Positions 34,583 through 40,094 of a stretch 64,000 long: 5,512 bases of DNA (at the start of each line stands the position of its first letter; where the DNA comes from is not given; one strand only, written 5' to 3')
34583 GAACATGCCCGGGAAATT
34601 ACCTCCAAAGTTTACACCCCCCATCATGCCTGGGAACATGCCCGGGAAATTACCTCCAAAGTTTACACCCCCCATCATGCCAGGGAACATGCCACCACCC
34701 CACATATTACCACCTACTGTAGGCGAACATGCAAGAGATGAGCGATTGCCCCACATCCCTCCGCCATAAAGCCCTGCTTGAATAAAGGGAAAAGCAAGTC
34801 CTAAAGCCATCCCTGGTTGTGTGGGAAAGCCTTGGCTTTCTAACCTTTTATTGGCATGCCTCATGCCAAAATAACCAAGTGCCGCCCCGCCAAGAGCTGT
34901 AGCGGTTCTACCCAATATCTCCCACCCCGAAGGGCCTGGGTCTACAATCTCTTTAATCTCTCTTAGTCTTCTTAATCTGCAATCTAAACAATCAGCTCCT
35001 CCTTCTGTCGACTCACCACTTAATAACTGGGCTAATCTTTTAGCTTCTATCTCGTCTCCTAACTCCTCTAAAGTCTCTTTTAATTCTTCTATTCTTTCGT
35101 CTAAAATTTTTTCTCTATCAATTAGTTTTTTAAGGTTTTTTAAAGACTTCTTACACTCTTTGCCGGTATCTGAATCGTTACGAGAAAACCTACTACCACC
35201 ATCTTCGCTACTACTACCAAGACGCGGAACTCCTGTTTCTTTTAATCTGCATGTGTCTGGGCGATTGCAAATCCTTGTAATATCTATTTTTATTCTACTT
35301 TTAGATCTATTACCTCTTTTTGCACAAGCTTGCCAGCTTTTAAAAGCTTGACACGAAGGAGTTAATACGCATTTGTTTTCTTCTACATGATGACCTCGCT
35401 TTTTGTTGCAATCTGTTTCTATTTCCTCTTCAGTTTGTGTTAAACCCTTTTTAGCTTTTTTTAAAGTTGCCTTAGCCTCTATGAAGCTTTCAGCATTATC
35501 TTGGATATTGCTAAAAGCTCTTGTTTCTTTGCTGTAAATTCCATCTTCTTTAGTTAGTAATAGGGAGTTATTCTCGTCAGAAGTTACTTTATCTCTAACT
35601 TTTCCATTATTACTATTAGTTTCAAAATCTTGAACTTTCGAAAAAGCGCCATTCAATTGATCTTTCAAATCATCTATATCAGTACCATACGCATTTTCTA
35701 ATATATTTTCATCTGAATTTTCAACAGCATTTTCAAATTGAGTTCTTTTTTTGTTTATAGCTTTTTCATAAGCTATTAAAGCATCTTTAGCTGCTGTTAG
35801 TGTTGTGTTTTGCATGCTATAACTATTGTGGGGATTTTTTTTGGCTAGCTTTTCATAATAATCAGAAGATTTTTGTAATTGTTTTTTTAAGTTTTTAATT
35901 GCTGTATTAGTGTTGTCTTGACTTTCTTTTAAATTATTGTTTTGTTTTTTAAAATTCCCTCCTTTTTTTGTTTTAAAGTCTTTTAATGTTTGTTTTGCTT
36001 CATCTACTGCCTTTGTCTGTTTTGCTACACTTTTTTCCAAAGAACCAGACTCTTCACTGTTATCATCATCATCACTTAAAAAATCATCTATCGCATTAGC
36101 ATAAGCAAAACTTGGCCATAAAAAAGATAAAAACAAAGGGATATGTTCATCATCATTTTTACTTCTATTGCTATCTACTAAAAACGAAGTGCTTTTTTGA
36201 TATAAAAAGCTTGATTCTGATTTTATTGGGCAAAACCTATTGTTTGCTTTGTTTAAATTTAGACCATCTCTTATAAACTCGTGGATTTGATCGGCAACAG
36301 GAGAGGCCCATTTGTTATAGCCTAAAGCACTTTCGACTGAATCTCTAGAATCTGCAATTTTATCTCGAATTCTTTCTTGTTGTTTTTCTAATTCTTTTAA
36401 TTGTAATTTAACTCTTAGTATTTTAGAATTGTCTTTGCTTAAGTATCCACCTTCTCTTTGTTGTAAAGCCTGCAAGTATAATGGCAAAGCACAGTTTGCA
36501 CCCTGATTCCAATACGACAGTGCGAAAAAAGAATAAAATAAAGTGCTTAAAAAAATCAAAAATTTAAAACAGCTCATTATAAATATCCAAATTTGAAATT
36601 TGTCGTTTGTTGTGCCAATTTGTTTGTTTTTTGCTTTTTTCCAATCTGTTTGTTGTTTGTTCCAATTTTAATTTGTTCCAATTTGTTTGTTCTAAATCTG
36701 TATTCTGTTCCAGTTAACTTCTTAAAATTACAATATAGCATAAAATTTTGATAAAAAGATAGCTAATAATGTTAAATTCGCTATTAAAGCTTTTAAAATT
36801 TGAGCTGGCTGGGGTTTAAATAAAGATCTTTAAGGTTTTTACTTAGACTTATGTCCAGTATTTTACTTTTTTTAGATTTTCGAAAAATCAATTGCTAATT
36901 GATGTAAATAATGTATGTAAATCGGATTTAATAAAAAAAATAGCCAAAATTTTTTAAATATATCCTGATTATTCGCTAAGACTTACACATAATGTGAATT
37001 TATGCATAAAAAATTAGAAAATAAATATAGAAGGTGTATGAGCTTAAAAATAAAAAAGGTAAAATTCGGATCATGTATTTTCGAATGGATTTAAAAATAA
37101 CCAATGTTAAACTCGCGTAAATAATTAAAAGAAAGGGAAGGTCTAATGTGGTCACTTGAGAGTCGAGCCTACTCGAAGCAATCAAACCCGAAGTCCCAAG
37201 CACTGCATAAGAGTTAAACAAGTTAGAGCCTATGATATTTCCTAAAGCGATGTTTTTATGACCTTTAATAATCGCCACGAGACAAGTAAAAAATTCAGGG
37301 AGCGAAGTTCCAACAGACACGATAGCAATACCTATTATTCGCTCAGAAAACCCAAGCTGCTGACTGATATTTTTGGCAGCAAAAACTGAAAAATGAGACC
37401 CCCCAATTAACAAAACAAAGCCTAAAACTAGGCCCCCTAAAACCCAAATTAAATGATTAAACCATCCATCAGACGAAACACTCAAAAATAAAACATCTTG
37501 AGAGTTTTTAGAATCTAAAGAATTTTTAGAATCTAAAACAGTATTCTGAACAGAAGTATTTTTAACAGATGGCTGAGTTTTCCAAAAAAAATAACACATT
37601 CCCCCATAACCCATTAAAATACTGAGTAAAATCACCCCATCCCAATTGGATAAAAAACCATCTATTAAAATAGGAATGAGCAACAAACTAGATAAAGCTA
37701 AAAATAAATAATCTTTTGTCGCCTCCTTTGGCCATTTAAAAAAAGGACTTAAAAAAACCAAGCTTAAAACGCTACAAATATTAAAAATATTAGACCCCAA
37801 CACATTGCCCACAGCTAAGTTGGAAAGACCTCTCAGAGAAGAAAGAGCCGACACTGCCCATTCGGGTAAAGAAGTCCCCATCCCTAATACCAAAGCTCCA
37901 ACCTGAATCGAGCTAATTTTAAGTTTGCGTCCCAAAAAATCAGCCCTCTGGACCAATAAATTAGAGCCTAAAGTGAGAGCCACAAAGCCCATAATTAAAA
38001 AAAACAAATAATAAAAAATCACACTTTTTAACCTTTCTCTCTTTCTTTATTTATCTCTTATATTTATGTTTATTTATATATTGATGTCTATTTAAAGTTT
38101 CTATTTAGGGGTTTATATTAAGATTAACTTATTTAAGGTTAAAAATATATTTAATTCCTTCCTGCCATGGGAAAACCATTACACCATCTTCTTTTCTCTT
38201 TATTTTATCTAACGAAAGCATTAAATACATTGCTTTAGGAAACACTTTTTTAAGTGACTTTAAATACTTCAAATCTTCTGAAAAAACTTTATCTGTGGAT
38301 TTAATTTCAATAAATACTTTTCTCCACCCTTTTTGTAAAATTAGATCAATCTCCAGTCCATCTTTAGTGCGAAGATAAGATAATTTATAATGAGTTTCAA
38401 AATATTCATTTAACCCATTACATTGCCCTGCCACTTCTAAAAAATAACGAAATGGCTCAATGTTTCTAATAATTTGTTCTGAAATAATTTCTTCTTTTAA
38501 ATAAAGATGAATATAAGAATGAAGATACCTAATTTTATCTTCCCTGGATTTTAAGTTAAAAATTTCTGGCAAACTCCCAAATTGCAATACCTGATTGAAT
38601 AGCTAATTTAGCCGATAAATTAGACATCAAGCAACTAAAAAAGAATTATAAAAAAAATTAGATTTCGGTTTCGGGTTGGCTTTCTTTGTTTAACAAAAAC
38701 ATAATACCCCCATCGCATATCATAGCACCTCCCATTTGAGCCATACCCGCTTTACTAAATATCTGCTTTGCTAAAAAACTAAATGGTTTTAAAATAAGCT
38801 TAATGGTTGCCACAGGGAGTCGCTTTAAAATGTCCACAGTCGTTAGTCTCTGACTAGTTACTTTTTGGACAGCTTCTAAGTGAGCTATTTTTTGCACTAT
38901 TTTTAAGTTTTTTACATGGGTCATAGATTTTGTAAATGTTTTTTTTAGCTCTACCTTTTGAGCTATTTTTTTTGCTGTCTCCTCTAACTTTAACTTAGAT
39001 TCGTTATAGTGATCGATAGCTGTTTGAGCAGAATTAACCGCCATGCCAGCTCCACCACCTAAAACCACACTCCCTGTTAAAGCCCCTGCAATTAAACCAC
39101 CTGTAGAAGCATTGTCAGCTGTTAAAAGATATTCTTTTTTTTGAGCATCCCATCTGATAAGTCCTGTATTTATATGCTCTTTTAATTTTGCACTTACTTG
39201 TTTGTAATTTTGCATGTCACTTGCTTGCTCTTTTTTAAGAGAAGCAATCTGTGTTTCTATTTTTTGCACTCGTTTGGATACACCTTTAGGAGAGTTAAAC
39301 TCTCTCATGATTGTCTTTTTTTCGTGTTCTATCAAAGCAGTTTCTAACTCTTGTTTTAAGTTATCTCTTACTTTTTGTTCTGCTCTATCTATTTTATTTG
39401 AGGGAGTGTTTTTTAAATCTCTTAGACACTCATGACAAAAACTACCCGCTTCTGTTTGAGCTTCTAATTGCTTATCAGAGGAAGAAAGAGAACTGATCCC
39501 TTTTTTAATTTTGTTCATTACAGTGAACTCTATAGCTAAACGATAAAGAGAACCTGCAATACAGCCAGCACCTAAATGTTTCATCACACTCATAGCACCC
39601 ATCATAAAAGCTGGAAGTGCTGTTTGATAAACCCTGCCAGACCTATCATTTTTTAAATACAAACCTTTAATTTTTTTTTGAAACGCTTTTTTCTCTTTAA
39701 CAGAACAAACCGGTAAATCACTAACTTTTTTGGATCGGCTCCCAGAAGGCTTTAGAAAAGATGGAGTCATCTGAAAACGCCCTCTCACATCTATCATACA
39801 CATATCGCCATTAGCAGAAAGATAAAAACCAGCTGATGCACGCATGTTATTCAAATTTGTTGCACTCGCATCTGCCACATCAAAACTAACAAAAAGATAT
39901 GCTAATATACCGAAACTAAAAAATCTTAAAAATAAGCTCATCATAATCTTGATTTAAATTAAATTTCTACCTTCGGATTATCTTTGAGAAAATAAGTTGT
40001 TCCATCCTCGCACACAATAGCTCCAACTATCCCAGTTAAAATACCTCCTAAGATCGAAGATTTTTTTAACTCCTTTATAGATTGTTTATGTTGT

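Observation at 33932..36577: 881-aa exported protein with an FG/prion-like Gly-Met-Phe-Pro repeat domain and a polyarginine tail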

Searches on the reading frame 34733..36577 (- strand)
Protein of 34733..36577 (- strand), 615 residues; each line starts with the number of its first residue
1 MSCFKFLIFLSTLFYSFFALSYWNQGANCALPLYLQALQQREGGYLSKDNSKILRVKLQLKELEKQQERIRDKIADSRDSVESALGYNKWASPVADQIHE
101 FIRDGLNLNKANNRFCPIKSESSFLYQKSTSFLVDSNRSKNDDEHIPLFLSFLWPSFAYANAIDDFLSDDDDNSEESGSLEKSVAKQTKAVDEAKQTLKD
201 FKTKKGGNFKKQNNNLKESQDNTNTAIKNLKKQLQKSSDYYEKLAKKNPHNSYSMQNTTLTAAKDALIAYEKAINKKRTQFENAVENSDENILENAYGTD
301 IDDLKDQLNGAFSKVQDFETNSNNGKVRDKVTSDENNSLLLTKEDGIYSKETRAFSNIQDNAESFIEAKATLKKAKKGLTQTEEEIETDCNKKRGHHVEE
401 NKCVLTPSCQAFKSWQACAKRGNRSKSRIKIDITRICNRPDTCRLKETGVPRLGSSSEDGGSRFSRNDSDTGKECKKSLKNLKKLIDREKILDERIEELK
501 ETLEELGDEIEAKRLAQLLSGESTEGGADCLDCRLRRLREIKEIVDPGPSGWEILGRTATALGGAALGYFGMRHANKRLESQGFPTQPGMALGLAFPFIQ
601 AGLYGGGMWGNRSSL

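Call 14: find_related_loci(query=window:34733-36577:-, collection=genome_contigs, flank=10000)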
Query window:34733-36577:- (615 aa) in genome_contigs; peptide patterns used: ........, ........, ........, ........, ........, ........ (x = any residue, [..] = any of these).
43 stretches matched a pattern, but none encodes a relative of the query by tblastn (E <= 1e-3).

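Call 23: search_protein_representatives(protein=window:34733-36577:-)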
Query: 615 residues. Proteins with E-value up to 0.001 (for the whole library): 76; up to 1e-10: 22; up to 1e-30: 13. The best 76 are listed.
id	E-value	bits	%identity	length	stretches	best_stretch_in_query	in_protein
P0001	0.0e+00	1373.8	100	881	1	1-615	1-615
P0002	1.7e-50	188.8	34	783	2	371-614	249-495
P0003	4.9e-46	174.1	40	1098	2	364-615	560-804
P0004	7.2e-46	173.5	39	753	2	386-614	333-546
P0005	1.5e-42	162.5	38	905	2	405-614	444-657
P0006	1.5e-40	155.9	45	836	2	406-615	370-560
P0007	3.8e-39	151.3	39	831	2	401-614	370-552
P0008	1.0e-38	149.9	40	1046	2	408-615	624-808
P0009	1.6e-33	132.8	39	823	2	400-614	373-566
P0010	2.9e-32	128.6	32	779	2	403-615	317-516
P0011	1.1e-31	126.7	39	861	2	408-614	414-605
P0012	3.0e-31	125.3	39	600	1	401-615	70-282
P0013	7.1e-31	124.0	43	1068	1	452-614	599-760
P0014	8.6e-30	120.4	40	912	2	407-614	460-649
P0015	1.2e-25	106.7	37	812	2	408-614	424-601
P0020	6.6e-16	74.6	28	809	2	469-613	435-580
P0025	8.5e-10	54.4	36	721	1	472-611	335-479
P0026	3.3e-09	52.5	39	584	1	489-607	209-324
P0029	6.3e-09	51.5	35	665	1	477-606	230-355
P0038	1.4e-07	47.1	34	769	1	473-610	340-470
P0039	2.3e-07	46.4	34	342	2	460-605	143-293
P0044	1.9e-06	43.4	30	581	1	468-607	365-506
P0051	1.2e-05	40.7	28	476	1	470-611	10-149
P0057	3.9e-05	39.0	27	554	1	471-608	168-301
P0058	4.8e-05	38.7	32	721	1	429-606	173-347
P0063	7.4e-05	38.1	33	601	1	466-606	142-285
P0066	2.0e-04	36.7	29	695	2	475-609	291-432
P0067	2.0e-04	36.6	29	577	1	470-607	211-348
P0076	7.3e-04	34.8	32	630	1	463-605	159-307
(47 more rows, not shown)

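Call 32: list_cluster_members(proteins=[P0002, P0003, P0004, P0005, P0006, P0009, P0020, P0025, P0039, P0063])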
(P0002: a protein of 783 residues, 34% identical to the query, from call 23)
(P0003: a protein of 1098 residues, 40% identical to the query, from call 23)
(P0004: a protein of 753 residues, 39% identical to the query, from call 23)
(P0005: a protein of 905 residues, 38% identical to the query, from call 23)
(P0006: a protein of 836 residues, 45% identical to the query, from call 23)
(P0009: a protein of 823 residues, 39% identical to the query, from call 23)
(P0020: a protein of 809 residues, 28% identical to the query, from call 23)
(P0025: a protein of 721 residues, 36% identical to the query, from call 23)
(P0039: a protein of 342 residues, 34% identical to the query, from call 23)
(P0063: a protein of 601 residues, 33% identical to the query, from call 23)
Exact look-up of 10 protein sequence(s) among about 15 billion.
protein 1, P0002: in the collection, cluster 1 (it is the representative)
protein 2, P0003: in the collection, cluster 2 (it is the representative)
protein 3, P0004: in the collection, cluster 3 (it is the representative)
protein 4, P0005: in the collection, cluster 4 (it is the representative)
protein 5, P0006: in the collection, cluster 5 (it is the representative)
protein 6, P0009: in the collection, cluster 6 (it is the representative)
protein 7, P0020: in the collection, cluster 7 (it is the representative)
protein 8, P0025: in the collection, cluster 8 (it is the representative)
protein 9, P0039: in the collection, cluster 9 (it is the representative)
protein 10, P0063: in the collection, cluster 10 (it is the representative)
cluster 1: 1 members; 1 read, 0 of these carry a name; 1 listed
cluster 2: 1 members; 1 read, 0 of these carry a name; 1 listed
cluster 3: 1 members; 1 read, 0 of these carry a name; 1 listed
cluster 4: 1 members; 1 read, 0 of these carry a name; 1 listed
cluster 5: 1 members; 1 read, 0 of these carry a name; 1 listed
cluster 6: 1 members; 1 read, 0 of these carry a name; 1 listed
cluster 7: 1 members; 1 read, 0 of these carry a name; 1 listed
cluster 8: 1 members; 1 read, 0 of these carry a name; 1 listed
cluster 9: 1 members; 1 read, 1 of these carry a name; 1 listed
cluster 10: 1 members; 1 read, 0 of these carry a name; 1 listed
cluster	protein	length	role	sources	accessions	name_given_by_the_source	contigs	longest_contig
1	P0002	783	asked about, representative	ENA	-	-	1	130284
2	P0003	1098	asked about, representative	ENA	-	-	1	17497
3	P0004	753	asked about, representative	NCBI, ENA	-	-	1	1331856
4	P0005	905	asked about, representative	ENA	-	-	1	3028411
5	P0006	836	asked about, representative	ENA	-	-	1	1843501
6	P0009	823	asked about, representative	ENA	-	-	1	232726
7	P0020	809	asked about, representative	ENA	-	-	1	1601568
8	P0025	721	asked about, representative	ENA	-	-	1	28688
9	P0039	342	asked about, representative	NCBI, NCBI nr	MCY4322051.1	MAG: hypothetical protein OXC37_06600, partial [Bdellovibrionaceae bacterium] | hypothetical protein [Pseudobdellovibrionaceae bacterium]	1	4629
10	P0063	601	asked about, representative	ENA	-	-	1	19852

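Call 33: find_encoding_contigs(protein=P0002, flank=10000, max_places=4)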
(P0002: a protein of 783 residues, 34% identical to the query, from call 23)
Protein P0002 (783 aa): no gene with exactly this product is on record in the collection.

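Call 34: find_encoding_contigs(protein=P0004, flank=10000, max_places=3)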
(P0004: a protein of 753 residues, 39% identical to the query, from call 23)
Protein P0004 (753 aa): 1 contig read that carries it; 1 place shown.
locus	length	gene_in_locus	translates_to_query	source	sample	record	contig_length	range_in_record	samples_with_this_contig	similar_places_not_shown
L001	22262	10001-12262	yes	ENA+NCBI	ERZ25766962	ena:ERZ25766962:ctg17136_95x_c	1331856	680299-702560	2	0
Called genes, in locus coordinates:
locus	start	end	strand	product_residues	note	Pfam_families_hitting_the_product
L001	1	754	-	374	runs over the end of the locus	PF16697:Yop-YscD_cpl, PF00498:FHA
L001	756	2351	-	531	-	PF16697:Yop-YscD_cpl, PF00498:FHA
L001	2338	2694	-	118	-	PF02643:DUF192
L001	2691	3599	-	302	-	PF00482:T2SSF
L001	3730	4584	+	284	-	PF03807:F420_oxidored, PF14748:P5CR_dimer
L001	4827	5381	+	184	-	PF05103:DivIVA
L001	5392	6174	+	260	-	-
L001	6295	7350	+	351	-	-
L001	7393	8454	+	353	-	-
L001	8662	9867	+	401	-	-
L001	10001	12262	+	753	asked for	-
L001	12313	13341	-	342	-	-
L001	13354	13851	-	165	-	-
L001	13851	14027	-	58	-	-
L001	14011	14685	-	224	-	-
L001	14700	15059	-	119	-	-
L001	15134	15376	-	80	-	-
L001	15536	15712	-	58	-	-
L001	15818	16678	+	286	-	PF00763:THF_DHG_CYH, PF02882:THF_DHG_CYH_C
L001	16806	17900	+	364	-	PF01571:GCV_T, PF08669:GCV_T_C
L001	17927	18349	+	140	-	PF01597:GCV_H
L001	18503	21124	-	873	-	-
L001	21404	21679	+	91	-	-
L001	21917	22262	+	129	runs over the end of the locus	PF08878:HamA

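Call 35: find_encoding_contigs(protein=P0005, flank=10000, max_places=3)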
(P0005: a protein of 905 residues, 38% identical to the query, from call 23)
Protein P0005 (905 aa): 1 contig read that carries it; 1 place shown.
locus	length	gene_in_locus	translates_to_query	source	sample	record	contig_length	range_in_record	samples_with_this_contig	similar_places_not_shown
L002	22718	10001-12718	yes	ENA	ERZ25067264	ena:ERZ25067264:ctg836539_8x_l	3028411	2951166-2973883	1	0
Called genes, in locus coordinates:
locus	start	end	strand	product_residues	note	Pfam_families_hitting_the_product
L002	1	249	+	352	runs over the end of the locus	-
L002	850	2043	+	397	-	PF22694:CtpB_N-like, PF00595:PDZ, PF13180:PDZ_2, PF17820:PDZ_6, PF03572:Peptidase_S41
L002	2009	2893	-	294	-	PF00140:Sigma70_r1_2, PF04542:Sigma70_r2, PF04545:Sigma70_r4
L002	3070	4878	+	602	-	PF01336:tRNA_anti-codon, PF00152:tRNA-synt_2, PF02938:GAD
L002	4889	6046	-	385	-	PF00437:T2SSE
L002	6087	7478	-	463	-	PF00263:Secretin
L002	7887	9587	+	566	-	-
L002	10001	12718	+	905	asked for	-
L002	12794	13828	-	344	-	-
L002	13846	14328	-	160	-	-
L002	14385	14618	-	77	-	-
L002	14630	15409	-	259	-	-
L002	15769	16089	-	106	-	-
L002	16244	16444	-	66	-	-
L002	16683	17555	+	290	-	PF00763:THF_DHG_CYH, PF02882:THF_DHG_CYH_C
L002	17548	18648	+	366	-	PF01571:GCV_T, PF08669:GCV_T_C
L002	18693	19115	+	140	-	PF01597:GCV_H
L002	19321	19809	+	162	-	PF15680:OFCC1 (faint), PF28085:HVO_0416 (faint)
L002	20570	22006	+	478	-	-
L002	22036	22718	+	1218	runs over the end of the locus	-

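Call 60: list_cluster_members(proteins=[P0026, P0029, P0038, P0044, P0051, P0057, P0058, P0066, P0067, P0076])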
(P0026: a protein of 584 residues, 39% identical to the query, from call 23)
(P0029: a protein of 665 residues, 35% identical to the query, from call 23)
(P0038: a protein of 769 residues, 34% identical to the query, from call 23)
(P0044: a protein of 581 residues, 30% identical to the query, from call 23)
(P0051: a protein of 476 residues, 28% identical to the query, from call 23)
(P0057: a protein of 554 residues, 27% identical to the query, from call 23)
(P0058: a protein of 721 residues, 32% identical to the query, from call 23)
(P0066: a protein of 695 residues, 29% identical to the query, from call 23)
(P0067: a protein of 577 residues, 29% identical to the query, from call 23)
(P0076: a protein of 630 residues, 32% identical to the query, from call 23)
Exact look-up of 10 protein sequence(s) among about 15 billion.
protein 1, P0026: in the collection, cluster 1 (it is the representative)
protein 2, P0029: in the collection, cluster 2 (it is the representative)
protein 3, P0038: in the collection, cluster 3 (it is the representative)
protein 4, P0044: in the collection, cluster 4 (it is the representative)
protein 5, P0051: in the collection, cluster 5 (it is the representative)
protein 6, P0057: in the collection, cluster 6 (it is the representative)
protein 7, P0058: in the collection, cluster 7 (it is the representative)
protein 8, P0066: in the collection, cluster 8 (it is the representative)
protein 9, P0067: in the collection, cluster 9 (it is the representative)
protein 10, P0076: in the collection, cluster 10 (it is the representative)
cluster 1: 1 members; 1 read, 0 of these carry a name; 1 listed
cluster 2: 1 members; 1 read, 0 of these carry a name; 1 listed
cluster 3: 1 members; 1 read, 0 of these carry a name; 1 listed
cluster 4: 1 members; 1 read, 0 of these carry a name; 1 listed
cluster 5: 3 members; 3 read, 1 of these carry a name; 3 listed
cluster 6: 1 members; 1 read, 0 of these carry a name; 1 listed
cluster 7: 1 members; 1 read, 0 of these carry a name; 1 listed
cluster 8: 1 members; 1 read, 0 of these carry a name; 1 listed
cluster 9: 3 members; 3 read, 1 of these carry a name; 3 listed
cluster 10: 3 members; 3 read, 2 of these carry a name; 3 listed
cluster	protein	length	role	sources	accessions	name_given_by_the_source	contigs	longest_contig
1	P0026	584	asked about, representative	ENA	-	-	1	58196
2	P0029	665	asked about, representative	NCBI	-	-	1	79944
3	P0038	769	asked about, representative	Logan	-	-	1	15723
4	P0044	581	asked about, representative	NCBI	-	-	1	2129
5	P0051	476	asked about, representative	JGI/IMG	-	hypothetical protein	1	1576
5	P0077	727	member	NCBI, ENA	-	-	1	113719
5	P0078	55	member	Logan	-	-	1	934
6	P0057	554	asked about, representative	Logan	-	-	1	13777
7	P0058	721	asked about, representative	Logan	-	-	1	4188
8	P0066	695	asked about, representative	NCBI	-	-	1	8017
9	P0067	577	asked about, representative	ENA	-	-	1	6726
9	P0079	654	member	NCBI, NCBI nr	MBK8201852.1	MAG: hypothetical protein IPK68_05890 [Bdellovibrionales bacterium] | hypothetical protein [Bdellovibrionales bacterium]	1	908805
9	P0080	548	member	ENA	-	-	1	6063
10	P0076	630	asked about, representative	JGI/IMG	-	hypothetical protein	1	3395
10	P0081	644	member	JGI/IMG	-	hypothetical protein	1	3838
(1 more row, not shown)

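Call 83: search_protein_families(library=pfam, proteins=[L002:7887-9587:+, L001:8662-9867:+], max_evalue=0.01)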
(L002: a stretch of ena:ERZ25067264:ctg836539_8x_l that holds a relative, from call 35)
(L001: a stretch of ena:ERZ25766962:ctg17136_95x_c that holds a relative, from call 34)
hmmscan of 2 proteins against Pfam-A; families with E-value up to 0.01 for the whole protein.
L002:7887-9587:+ (566 aa): 0 families

L001:8662-9867:+ (401 aa): 0 families

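Call 84: search_protein_families(library=ncbifam, proteins=[L002:15304-15687:-, L002:14630-15409:-], max_evalue=1)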
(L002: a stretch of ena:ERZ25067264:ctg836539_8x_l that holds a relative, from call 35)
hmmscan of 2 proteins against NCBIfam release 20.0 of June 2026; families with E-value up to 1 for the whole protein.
L002:15304-15687:- (127 aa): 1 family
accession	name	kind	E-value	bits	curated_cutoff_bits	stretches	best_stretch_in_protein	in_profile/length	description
NF049940.1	MandnitrLy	equivalog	0.021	14.6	140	1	11-96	18-95/130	(R)-mandelonitrile lyase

L002:14630-15409:- (259 aa): 1 family
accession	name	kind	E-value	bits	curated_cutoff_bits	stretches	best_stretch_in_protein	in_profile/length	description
NF047950.2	ATportTamA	equivalog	0.13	10.8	625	1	73-166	50-144/569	autotransporter assembly complex protein TamA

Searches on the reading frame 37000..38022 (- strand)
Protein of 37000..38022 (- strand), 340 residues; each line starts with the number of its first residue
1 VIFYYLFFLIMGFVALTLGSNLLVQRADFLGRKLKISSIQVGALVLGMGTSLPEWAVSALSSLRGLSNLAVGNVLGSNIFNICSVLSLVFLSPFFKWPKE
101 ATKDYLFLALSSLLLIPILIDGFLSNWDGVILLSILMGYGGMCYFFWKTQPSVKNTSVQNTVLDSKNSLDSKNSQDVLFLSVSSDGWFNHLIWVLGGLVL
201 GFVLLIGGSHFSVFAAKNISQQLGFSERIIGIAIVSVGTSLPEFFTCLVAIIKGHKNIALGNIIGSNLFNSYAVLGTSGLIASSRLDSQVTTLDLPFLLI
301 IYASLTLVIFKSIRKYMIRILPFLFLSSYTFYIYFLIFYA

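Call 3: search_protein_families(library=pfam, proteins=[window:37000-38022:-], max_evalue=1)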
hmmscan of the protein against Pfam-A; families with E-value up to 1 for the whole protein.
window:37000-38022:- (340 aa): 2 families
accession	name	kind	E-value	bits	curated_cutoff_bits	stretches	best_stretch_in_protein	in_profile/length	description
PF01699.29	Na_Ca_ex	-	4.4e-46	157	24.9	2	194-338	2-151/151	Sodium/calcium exchanger protein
PF18203.6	IPTL-CTERM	-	0.32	11.3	20.8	0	124-142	6-23/28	IPTL-CTERM motif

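Call 4: search_protein_families(library=ncbifam, proteins=[window:37000-38022:-], max_evalue=1)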
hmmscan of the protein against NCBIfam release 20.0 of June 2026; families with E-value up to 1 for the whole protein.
window:37000-38022:- (340 aa): 6 families
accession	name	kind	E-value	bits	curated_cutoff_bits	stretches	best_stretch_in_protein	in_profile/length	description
TIGR00367.1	TIGR00367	hypoth_equivalog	2.8e-52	177.8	179.65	1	4-332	3-312/312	calcium/sodium antiporter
NF008005.0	PRK10734.1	equivalog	3.5e-41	141.4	432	1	6-337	5-317/325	calcium/sodium antiporter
TIGR00927.1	2A1904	subfamily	9.3e-16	56.7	710.1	2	184-335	453-601/1209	K+-dependent Na+/Ca+ exchanger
TIGR00845.1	caca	equivalog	2.4e-05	22.3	679.85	2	191-283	750-838/921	sodium/calcium exchanger 1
TIGR00378.1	cax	equivalog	8e-05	22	211.15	2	197-270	208-282/349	calcium/proton exchanger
TIGR00846.1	caca2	superfamily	0.00032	19.6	317.45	2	198-278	233-313/372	calcium/proton exchanger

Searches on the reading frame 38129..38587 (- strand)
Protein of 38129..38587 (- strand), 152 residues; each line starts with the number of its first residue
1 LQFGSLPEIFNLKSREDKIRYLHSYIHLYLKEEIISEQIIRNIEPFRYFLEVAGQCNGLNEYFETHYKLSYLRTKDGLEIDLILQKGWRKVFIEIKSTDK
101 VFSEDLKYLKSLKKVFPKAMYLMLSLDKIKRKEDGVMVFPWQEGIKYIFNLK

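Call 3: search_protein_families(library=pfam, proteins=[window:38129-38587:-], max_evalue=1)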
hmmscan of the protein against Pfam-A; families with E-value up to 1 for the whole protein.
window:38129-38587:- (152 aa): 1 family
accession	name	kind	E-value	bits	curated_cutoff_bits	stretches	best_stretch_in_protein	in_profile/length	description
PF13635.12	DUF4143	-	2.2e-06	27.9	28.1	1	62-97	124-159/160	Domain of unknown function (DUF4143)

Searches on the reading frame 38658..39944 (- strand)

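Call 3: search_protein_families(library=pfam, proteins=[window:38658-39944:-], max_evalue=1)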
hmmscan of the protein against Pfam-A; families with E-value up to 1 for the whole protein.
window:38658-39944:- (428 aa): 1 family
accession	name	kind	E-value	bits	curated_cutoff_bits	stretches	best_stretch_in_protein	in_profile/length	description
PF07967.19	zf-C3HC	-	0.12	12.9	22.2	1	170-251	46-128/132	NuBaID N-terminal domain (aka zf-C3HC)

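Call 4: search_protein_families(library=ncbifam, proteins=[window:38658-39944:-], max_evalue=1)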
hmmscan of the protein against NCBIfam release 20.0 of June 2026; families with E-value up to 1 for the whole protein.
window:38658-39944:- (428 aa): 2 families
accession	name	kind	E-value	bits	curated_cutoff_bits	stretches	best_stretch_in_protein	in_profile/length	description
NF033928.1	alph_xenorhab_A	subfamily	8e-06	25.4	125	1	151-355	112-282/339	alpha-xenorhabdolysin family binary toxin subunit A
NF053524.1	thylo_ssl2009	equivalog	0.00064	20.4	58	1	280-365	7-84/90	ssl2009 family thylakoid membrane protein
